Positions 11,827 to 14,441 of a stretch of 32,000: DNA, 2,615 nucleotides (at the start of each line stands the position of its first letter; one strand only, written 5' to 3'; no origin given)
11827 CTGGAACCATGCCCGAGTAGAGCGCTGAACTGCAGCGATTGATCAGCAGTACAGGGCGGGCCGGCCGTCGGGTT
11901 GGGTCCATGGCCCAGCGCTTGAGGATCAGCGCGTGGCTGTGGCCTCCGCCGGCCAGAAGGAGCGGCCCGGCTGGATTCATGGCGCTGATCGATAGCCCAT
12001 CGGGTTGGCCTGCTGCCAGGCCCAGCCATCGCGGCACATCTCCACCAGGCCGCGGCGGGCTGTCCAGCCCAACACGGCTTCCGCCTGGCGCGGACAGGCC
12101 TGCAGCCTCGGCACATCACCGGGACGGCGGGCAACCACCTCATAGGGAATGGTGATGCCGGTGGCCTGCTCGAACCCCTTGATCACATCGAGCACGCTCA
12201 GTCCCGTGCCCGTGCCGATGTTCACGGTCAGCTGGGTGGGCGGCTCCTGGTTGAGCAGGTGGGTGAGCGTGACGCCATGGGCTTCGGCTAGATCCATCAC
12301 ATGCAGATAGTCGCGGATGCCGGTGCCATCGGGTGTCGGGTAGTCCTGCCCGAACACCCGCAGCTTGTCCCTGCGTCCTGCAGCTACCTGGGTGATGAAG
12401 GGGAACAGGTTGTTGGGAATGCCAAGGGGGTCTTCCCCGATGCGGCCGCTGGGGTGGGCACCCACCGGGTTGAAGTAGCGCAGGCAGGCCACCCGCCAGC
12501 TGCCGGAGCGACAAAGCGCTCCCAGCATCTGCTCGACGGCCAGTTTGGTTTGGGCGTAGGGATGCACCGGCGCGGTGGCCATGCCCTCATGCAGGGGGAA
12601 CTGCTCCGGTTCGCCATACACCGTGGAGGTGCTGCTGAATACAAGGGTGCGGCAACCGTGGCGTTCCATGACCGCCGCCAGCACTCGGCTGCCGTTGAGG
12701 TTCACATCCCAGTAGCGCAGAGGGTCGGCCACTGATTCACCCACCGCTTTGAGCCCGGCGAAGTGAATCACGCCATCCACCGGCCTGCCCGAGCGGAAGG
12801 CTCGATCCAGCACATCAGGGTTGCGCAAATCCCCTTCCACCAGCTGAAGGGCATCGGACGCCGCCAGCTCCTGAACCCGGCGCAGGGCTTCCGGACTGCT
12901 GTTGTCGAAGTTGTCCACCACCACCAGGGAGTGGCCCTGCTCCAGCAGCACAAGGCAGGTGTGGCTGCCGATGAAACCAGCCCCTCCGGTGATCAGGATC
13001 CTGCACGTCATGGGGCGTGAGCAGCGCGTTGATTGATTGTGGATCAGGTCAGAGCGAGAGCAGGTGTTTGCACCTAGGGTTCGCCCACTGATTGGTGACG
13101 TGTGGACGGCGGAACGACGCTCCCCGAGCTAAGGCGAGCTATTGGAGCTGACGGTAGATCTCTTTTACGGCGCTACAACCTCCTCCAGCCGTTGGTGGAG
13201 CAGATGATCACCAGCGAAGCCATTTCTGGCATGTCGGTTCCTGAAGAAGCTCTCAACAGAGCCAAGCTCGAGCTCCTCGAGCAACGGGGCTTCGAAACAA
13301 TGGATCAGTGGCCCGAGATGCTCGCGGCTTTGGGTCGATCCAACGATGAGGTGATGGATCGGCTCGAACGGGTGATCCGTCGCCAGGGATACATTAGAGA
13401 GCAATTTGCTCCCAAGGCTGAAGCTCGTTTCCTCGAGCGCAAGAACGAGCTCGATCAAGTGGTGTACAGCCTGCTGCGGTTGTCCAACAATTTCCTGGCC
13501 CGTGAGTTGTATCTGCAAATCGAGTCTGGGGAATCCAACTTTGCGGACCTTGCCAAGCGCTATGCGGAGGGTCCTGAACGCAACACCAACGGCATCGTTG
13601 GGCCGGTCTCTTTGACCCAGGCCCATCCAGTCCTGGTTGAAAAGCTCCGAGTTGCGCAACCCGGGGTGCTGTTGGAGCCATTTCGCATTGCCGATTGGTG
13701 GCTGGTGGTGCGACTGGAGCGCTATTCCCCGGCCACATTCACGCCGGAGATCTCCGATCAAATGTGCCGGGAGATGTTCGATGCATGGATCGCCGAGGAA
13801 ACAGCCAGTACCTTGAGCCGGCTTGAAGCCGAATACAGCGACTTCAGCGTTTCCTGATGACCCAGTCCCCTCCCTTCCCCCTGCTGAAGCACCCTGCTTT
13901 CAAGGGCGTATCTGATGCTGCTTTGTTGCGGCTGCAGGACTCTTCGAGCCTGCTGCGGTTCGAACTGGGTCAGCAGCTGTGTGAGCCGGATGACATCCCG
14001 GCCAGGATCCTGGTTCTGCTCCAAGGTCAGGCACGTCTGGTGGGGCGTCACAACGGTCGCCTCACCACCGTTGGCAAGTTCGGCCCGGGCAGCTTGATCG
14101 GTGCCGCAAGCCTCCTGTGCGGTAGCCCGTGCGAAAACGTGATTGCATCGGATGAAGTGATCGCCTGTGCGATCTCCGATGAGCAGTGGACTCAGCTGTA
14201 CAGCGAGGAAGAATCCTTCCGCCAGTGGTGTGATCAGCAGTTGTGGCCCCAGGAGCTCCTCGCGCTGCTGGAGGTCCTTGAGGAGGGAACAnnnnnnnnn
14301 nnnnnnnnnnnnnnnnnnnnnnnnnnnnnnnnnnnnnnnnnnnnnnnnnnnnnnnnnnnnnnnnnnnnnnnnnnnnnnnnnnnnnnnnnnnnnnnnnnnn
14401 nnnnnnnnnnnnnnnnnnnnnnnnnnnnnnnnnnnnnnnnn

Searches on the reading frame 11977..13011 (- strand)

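Call 50: search_protein_families(library=pfam, proteins=[window:11977-13011:-], max_evalue=0.00001)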
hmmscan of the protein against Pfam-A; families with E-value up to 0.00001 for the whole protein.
window:11977-13011:- (344 aa): 9 families
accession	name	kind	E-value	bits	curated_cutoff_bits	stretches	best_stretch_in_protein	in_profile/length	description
PF01370.27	Epimerase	-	1.7e-54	185.2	20.9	1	5-266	1-240/240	NAD dependent epimerase/dehydratase family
PF16363.11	GDP_Man_Dehyd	-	2.2e-51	175.7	27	1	6-328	1-331/332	GDP-mannose 4,6 dehydratase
PF01073.25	3Beta_HSD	-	1.1e-15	57.8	22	1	6-163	1-157/280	3-beta hydroxysteroid dehydrogenase/isomerase family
PF04321.23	RmlD_sub_bind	-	8e-12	45.3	27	1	4-166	2-139/287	RmlD substrate binding domain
PF02719.21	Polysacc_synt_2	-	2.6e-09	37.1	20.2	1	5-129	1-129/293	Polysaccharide biosynthesis protein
PF08659.16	KR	-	5.2e-09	36.7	22.6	1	5-138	3-147/180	KR domain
PF13460.12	NAD_binding_10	-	4.4e-08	33.6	27.2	1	9-163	1-131/184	NAD(P)H-binding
PF00106.31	adh_short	-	6.4e-07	29.5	26.6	1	5-108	3-112/195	short chain dehydrogenase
PF07993.18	NAD_binding_4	-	2.8e-06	27.1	20.1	1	7-179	1-204/258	Male sterility protein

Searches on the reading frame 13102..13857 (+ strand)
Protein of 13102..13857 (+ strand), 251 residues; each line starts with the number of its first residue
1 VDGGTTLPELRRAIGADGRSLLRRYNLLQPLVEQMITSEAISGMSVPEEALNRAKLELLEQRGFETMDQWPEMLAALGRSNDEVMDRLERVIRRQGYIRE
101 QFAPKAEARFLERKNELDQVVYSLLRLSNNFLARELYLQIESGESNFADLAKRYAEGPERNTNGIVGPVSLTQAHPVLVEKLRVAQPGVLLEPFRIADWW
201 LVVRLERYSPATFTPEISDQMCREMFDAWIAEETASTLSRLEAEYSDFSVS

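Call 3: search_protein_families(library=pfam, proteins=[window:13102-13857:+], max_evalue=1)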
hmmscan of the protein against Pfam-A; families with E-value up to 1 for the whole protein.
window:13102-13857:+ (251 aa): 4 families
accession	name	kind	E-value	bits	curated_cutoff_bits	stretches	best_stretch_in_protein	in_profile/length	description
PF00639.27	Rotamase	-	5.4e-07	30.9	21.7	1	132-206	21-96/97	PPIC-type PPIASE domain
PF13145.12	Rotamase_2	-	0.007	17.6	27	1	133-214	47-114/121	PPIC-type PPIASE domain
PF13616.12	Rotamase_3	-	0.087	13.8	22.5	1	132-192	39-99/116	PPIC-type PPIASE domain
PF14679.12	FANCI_HD1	-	0.17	12.3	25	1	182-213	10-43/86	FANCI helical domain 1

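Call 4: search_protein_families(library=ncbifam, proteins=[window:13102-13857:+], max_evalue=0.01)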
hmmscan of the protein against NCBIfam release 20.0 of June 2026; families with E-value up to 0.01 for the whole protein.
window:13102-13857:+ (251 aa): 1 family
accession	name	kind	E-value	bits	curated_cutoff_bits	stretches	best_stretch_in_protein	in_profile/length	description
TIGR04500.1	PpiC_rel_mature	subfamily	5.5e-08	32.4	180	1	25-235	114-331/340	TIGR04500 family putative peptide maturation system protein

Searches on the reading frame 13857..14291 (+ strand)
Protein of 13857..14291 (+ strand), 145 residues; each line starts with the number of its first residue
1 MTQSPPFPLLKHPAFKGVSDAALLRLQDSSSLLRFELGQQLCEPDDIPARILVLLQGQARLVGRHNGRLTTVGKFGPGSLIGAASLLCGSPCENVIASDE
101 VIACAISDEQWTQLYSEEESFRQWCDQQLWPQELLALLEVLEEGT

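Call 52: search_protein_representatives(alignment_id=A4)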
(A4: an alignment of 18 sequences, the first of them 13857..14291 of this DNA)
Query: 18 sequences, 145 profile positions. Proteins with E-value up to 0.001 (for the whole library): 11451; up to 1e-10: 1283; up to 1e-30: 137. The best 150 are listed.
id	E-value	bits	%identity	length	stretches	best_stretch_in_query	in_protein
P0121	3.0e-54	199.0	-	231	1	1-144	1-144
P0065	4.7e-54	198.4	-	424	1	2-144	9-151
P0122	1.0e-53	197.3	-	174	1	18-144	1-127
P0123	9.3e-50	184.5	-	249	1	3-142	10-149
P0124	1.3e-48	180.7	-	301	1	5-144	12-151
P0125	1.2e-47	177.6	-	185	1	7-136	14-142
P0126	1.3e-47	177.6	-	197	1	5-143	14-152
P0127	1.1e-46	174.5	-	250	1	1-144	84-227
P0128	4.0e-46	172.7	-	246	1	3-144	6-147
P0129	3.5e-45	169.6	-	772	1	6-144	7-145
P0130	4.3e-45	169.3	-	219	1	1-139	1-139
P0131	9.7e-45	168.2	-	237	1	9-143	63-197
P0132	1.8e-44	167.3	-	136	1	1-135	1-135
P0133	3.3e-44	166.4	-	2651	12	7-128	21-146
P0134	1.0e-43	164.9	-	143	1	6-126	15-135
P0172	3.2e-37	143.8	-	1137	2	2-141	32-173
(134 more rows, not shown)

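Call 59: find_encoding_contigs(protein=P0172, flank=10000, max_places=3)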
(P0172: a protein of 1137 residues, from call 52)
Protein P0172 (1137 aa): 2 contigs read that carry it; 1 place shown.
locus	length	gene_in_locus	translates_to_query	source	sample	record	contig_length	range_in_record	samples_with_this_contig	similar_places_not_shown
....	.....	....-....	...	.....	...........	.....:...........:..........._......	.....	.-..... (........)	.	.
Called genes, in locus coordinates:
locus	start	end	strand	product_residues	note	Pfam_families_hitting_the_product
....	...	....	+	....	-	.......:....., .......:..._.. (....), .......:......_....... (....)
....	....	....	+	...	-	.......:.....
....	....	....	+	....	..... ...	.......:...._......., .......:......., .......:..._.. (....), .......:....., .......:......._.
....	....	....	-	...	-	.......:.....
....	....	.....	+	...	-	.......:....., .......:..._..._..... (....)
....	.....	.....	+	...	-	-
